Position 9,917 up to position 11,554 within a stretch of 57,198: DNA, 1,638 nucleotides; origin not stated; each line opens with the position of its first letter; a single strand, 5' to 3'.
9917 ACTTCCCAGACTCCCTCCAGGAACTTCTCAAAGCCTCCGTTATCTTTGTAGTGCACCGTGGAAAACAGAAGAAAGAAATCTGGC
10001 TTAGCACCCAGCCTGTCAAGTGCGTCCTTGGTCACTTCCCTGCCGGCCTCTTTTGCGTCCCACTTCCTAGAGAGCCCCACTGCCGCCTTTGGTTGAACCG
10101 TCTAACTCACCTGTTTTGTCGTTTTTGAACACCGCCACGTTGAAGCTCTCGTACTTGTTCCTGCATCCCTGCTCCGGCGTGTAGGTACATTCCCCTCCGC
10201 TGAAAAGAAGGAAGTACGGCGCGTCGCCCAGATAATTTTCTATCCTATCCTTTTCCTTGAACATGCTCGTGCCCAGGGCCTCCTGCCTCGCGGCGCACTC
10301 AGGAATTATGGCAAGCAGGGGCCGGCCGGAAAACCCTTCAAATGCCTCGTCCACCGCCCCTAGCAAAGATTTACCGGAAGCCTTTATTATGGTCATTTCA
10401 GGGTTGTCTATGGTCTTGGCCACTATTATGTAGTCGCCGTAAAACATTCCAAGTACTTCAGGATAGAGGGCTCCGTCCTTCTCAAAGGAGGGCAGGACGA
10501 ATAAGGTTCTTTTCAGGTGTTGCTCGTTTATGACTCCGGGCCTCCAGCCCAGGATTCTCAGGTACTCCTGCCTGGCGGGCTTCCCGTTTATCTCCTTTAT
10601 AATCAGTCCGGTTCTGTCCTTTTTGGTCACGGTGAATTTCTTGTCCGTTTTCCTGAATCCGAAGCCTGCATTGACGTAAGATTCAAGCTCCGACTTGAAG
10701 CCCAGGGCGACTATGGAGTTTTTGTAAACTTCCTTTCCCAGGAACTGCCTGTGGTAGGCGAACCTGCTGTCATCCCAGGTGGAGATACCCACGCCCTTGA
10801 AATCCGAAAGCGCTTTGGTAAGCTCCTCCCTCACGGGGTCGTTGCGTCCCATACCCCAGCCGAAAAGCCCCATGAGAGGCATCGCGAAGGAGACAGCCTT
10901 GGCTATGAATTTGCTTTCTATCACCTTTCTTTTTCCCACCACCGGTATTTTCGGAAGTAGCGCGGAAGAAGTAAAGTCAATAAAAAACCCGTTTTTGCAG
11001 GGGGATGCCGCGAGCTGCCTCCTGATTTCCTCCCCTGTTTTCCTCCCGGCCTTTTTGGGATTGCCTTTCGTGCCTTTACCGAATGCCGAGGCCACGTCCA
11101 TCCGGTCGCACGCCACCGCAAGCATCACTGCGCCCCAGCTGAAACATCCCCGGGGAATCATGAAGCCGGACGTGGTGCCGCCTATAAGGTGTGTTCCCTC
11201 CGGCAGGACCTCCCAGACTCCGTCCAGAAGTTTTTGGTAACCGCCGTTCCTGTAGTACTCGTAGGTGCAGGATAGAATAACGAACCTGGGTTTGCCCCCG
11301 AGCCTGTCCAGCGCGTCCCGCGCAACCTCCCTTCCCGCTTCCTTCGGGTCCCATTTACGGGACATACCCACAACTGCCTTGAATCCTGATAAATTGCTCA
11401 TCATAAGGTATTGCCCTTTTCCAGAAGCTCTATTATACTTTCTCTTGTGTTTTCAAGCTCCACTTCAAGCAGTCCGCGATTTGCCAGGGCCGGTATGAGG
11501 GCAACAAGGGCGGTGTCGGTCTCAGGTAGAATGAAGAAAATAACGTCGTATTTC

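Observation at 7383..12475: Candidate undescribed signalling module: KaiC-like ATPase, roadblock-like protein and three FIST sensors in one operon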

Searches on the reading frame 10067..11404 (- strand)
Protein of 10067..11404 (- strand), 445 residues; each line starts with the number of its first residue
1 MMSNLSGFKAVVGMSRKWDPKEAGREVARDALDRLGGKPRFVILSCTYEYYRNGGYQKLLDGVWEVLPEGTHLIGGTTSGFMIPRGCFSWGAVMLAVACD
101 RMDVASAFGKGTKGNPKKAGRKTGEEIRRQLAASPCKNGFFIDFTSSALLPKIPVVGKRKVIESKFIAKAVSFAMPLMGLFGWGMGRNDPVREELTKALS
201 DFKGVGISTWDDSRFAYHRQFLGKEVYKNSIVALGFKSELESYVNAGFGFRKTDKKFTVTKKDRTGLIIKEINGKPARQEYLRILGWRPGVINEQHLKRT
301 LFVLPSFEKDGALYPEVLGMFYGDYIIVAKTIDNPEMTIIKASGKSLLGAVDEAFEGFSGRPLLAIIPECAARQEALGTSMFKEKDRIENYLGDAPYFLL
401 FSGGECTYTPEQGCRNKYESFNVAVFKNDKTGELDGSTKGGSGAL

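Call 3: search_protein_families(library=pfam, proteins=[window:10067-11404:-], max_evalue=0.01)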
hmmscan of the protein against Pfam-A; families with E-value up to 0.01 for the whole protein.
window:10067-11404:- (445 aa): 2 families
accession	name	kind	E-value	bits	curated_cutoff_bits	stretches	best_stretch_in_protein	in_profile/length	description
PF08495.15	FIST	-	1e-18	68.4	23.2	1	41-275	2-189/189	FIST N domain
PF10442.14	FIST_C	-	0.00017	22.2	28.5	1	334-405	57-128/131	FIST C domain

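Call 4: search_protein_families(library=ncbifam, proteins=[window:10067-11404:-], max_evalue=0.01)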
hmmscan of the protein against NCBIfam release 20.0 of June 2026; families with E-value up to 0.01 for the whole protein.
window:10067-11404:- (445 aa): 1 family
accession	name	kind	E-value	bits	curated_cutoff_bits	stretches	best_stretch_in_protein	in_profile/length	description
NF041558.1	NosP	equivalog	1.6e-10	40.6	450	1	187-295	135-243/368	nitric oxide-sensing protein NosP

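Call 39: find_homologous_proteins(query=window:10067-11404:-, max_evalue=0.00001)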
Query window:10067-11404:- (445 aa): 16 proteins with E <= 0.00001 among 8000 candidates.
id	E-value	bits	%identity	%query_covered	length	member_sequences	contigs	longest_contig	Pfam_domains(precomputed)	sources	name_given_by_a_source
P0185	0.0e+0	1021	100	100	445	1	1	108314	PF08495.16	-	-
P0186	1.5e-226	771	77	96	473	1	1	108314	PF08495.16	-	-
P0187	1.2e-201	688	67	96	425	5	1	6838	PF08495.16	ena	-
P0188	2.3e-200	684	68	96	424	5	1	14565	PF08495.16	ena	-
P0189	4.4e-195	667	68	94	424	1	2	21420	PF08495.16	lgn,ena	-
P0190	5.9e-182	624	63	96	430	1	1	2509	PF08495.16,PF10442.15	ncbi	-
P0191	7.2e-181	620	61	97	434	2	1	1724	PF08495.16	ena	-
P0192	3.3e-178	611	63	94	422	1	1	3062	PF08495.16,PF10442.15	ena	-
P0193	3.9e-173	595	60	94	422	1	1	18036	PF08495.16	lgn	-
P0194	1.1e-171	590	58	97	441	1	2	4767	PF08495.16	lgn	-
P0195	1.7e-162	560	58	94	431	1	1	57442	PF08495.16,PF10442.15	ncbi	-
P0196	4.5e-94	334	40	94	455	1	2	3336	PF08495.16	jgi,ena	-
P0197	3.9e-89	318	40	94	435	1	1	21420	PF08495.16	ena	-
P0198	1.6e-81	293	37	94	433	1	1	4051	PF08495.16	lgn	-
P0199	3.2e-69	252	34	94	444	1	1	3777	PF08495.16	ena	-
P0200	1.4e-68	250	38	85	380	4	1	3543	PF08495.16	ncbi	ncbi:MAG: hypothetical protein DRN25_04690, partial [Thermoplasmata archaeon]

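Call 52: predict_structure(alignment_id=A2)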
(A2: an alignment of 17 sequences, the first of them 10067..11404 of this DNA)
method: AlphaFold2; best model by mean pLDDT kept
length: 445 residues; sequences in the alignment: 17
mean_pLDDT: 85.9   pTM: 0.85
mean pLDDT of the five models: 85.9, 84.9, 83.7, 83.2, 70.3
residues with pLDDT >= 90: 251; 70-90: 141; 50-70: 32; < 50: 21
segments of 3 or more residues with pLDDT < 50: 1-4, 431-445
pLDDT, mean of each block of 10 residues (from residue 1): 60 94 97 95 87 80 96 92 92 95 95 89 98 96 82 70 86 76 72 95 90 61 92 96 92 93 90 96 90 77 80 78 87 89 89 94 94 86 95 96 89 83 88 36 27
secondary structure, 60 per line:
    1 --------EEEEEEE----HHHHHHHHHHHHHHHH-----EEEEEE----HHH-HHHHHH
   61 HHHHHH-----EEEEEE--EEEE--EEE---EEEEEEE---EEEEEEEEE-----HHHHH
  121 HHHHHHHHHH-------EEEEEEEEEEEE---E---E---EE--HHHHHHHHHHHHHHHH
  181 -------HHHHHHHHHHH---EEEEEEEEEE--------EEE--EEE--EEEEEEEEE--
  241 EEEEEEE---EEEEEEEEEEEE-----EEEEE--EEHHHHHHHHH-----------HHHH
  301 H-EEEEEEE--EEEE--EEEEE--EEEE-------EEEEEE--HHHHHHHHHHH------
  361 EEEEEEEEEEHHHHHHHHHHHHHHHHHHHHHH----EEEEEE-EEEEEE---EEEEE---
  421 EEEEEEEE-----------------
elements in order: E9-15 H20-35 E41-46 H55-66 E72-77 E80-83 E86-88 E92-98 E102-110 H116-130 E138-149 H165-180 H188-198 E202-211 E220-222 E225-227 E230-238 E241-247 E251-262 E268-272 H277-285 H297-301 E303-309 E312-315 E318-322 E325-328 E336-341 H344-354 E361-370 H371-392 E397-402 E404-409 E413-417 E421-428

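Call 55: fold_search(model_id=the predicted structure, library=pdb)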
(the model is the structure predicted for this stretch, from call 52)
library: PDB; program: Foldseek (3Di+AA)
matches with E <= 10: 654; with E <= 0.001: 21
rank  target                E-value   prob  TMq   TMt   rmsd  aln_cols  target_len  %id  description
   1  8ua6_C                2.2e-08  1.00  0.40  0.46   8.0       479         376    8  Cryo-EM Structure of SCF-FBOX22-BACH1BTB (released 2024-11-06)
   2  8ua3_C                2.3e-08  1.00  0.40  0.51   8.0       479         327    8  Cryo-EM Structure of FBOX22-BACH1BTB (released 2024-11-06)
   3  8s7d_D                3.5e-08  1.00  0.40  0.50   8.6       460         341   10  Cryo-EM structure of SKP1-FBXO22 in complex with a BACH1 BTB dimer at 3.2A resolution (released 2024-12-11)
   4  8s7e_B                5.0e-07  1.00  0.42  0.54   9.3       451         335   10  Cryo-EM structure of SKP1-FBXO22 (released 2024-12-11)
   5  5hy4_G                6.0e-06  1.00  0.36  0.45  12.7       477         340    8  Structure-function analysis of functionally diverse members of the cyclic amide hydrolase family of Toblerone fold enz (released 2017-02-01)
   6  6dhj_A                2.2e-05  0.99  0.31  0.36  14.7       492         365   10  Crystal structures of cyanuric acid hydrolase from Moorella thermoacetica (released 2019-06-26)
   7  6bum_A                2.5e-05  1.00  0.34  0.39  14.5       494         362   10  Crystal structures of cyanuric acid hydrolase from Moorella thermoacetica (released 2019-06-12)
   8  6buo_D                2.8e-05  1.00  0.34  0.40  14.5       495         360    9  Crystal structures of cyanuric acid hydrolase from Moorella thermoacetica (released 2019-06-12)
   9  5hy1                  3.0e-05  1.00  0.34  0.40  12.4       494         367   10  high resolution structure of barbiturase (released 2017-02-01)
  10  5hxz_B                4.9e-05  1.00  0.35  0.41  12.9       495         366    9  Structure-function analysis of functionally diverse members of the cyclic amide hydrolase family of Toblerone fold enz (released 2017-02-01)
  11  6bup_A                5.9e-05  0.99  0.34  0.40  14.2       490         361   10  Crystal structures of cyanuric acid hydrolase from Moorella thermoacetica complexed with cyanuric acid (released 2019-06-12)
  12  5ag3_B                6.6e-05  1.00  0.38  0.49  11.5       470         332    9  Chorismatase mechanisms reveal fundamentally different types of reaction in a single conserved protein fold (released 2015-08-19)
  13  6bum_B                8.0e-05  0.99  0.34  0.39  14.4       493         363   10  Crystal structures of cyanuric acid hydrolase from Moorella thermoacetica (released 2019-06-12)
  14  5ag3_C                1.4e-04  0.99  0.36  0.45  12.6       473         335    8  Chorismatase mechanisms reveal fundamentally different types of reaction in a single conserved protein fold (released 2015-08-19)
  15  5ag3_A                1.6e-04  0.99  0.36  0.46  11.9       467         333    7  Chorismatase mechanisms reveal fundamentally different types of reaction in a single conserved protein fold (released 2015-08-19)
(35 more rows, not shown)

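Call 71: find_related_loci(query=A2, collection=metagenome_contigs, flank=6000)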
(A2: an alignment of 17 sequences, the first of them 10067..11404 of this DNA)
Query A2 (445 aa) in metagenome_contigs; peptide patterns used: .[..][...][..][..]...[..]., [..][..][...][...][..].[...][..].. (x = any residue, [..] = any of these).
529 stretches matched a pattern; 357 encode a relative of the query (tblastn E <= 1e-3); the best 80 are kept; 80 distinct loci.
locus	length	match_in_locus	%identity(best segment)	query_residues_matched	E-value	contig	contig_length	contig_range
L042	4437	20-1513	68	4-430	0e+0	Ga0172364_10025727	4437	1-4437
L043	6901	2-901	68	130-429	2e-140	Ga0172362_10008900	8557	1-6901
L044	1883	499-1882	42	1-430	3e-109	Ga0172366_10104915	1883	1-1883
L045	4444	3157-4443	43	1-426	2e-103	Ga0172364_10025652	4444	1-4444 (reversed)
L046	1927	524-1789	41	8-426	2e-106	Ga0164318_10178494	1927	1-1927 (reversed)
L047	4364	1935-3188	40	8-423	7e-101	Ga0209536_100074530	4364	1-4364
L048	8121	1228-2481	40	8-423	7e-100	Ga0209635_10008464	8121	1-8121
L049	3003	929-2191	40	8-426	6e-102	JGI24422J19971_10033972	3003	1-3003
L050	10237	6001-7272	39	8-429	2e-98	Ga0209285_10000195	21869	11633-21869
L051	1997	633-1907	39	9-428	4e-104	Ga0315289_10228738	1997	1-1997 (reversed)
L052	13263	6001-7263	40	8-426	1e-96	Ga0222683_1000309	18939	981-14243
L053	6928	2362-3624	40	8-426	9e-97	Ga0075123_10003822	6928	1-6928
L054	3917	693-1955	40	8-426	1e-97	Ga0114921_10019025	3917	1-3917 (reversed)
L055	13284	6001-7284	39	8-430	1e-96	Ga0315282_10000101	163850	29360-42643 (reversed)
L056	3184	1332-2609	38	6-426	2e-98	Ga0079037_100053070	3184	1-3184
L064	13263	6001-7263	40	8-426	3e-94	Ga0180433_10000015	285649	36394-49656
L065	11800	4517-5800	39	6-430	3e-94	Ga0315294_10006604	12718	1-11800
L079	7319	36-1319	37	8-430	5e-93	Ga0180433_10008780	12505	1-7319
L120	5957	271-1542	39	6-426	1e-89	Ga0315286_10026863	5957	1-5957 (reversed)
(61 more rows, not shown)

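Call 74: search_protein_families(library=pfam, proteins=[L064:3880-5031:+, L064:5049-5453:+, L065:1470-2591:+, L065:2645-3103:+, L052:3508-4713:+, L052:2234-3436:-, L052:4702-5409:-, L065:3272-3976:-, L064:5561-5962:+, L052:5547-5963:+], max_evalue=0.01)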
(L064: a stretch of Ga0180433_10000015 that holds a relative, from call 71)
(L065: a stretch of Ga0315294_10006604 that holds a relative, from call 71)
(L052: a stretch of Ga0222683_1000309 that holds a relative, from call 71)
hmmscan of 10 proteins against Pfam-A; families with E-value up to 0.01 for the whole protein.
L064:3880-5031:+ (383 aa): 2 families
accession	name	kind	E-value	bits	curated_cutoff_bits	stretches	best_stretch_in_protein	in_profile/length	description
PF01571.26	GCV_T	-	1.6e-83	280.3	25.6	1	23-276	1-255/255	Aminomethyltransferase folate-binding domain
PF08669.17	GCV_T_C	-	1e-21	77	25.9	1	300-377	2-80/80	Glycine cleavage T-protein C-terminal barrel domain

L064:5049-5453:+ (134 aa): 3 families
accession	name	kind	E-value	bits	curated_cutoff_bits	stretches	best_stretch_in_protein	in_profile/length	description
PF01597.25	GCV_H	-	6.6e-44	149.2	22.2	1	17-133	1-118/122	Glycine cleavage H-protein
PF00364.28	Biotin_lipoyl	-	2.7e-06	27.5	22.1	1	55-93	22-60/73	Biotin-requiring enzyme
PF13375.12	RnfC_N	-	0.0097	16.4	25.6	0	55-98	47-89/101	RnfC Barrel sandwich hybrid domain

L065:1470-2591:+ (373 aa): 2 families
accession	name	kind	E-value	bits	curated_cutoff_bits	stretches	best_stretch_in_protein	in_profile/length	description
PF01571.26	GCV_T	-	5.3e-82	275.3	25.6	1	7-260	1-255/255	Aminomethyltransferase folate-binding domain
PF08669.17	GCV_T_C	-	7.6e-18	64.6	25.9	1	284-360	2-79/80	Glycine cleavage T-protein C-terminal barrel domain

L065:2645-3103:+ (152 aa): 4 families
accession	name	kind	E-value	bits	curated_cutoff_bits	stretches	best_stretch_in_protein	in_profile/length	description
PF01597.25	GCV_H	-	9.9e-44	148.6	22.2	1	36-151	1-117/122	Glycine cleavage H-protein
PF00364.28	Biotin_lipoyl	-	1.3e-06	28.6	22.1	1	74-114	22-62/73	Biotin-requiring enzyme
PF13375.12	RnfC_N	-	0.00063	20.2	25.6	1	74-111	47-83/101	RnfC Barrel sandwich hybrid domain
PF05896.17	NQRA_N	-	0.0091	16.6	25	0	62-109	36-79/94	NqrA N-terminal barrel-sandwich hybrid domain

L052:3508-4713:+ (401 aa): 17 families
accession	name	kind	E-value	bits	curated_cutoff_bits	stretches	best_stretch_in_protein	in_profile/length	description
PF22703.2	Cdc6_lid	-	2.2e-22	79.1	27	1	225-289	2-67/68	Cdc6 AAA+ ATPase-type lid domain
PF09079.17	Cdc6_C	-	1.9e-16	60.2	25.1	1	300-386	2-88/96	CDC6, C terminal winged helix domain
PF13401.12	AAA_22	-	5.1e-13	49.9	27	1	62-197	6-128/130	AAA domain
PF13191.12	AAA_16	-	5.5e-11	43.7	32.6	1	39-175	2-159/167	AAA ATPase domain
PF05621.17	TniB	-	8.8e-08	32.2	22.4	1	60-161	34-133/189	Bacterial TniB protein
PF00004.35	AAA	-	9.8e-08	33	21.2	1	65-206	2-122/131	ATPase family associated with various cellular activities (AAA)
PF01637.24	ATPase_2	-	9.1e-07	29.3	33.2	1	58-217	17-181/225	ATPase domain predominantly from Archaea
PF05729.18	NACHT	-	4e-06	27.2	26.7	1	64-165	3-99/167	NACHT domain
PF22606.2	Cdc6-ORC-like_ATPase_lid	-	2e-05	24.9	27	1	218-265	1-49/60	Cdc6/ORC-like, ATPase lid domain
PF09848.15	SLFN-g3_helicase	-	6.7e-05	22.8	24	1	63-209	3-140/354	Schlafen group 3, DNA/RNA helicase domain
PF00270.35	DEAD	-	0.00015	22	26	0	51-78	6-31/167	DEAD/DEAH box helicase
PF20720.3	nSTAND3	-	0.0004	20.5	27.2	0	63-90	19-44/155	Novel STAND NTPase 3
PF24883.2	NPHP3_N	-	0.0015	19.2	24.8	0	63-126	24-85/164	Nephrocystin 3, N-terminal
PF00931.28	NB-ARC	-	0.0015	18.3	23.5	1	62-155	19-108/248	NB-ARC domain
PF13173.12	AAA_14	-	0.0031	18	27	0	63-159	4-74/129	AAA domain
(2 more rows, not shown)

L052:2234-3436:- (400 aa): 1 family
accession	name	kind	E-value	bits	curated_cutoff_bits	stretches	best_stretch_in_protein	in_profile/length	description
PF01896.25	DNA_primase_S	-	1.7e-21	77.7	26.8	1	103-332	1-157/163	DNA primase small subunit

L052:4702-5409:- (235 aa): 2 families
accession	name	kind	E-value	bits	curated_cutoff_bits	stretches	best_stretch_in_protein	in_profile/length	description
PF00730.31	HhH-GPD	-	2.3e-18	67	26.2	1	42-182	1-104/108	HhH-GPD superfamily base excision DNA repair protein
PF00633.29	HHH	-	1.6e-05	25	24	1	125-145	10-30/30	Helix-hairpin-helix motif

L065:3272-3976:- (234 aa): 1 family
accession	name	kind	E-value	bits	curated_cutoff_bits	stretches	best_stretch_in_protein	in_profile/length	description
PF09970.15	DUF2204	-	0.0058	16.7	20.3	0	159-218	100-162/181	Nucleotidyl transferase of unknown function (DUF2204)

L064:5561-5962:+ (133 aa): 0 families

L052:5547-5963:+ (138 aa): 0 families

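Call 85: search_protein_families(library=pfam, proteins=[L120:1740-3527:+], max_evalue=0.01)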
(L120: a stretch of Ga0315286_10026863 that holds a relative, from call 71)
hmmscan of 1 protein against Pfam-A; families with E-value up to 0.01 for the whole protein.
L120:1740-3527:+ (595 aa): 1 family
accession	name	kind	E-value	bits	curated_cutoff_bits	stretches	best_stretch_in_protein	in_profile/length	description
PF08495.15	FIST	-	2.5e-18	67.1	23.2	1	208-443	2-189/189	FIST N domain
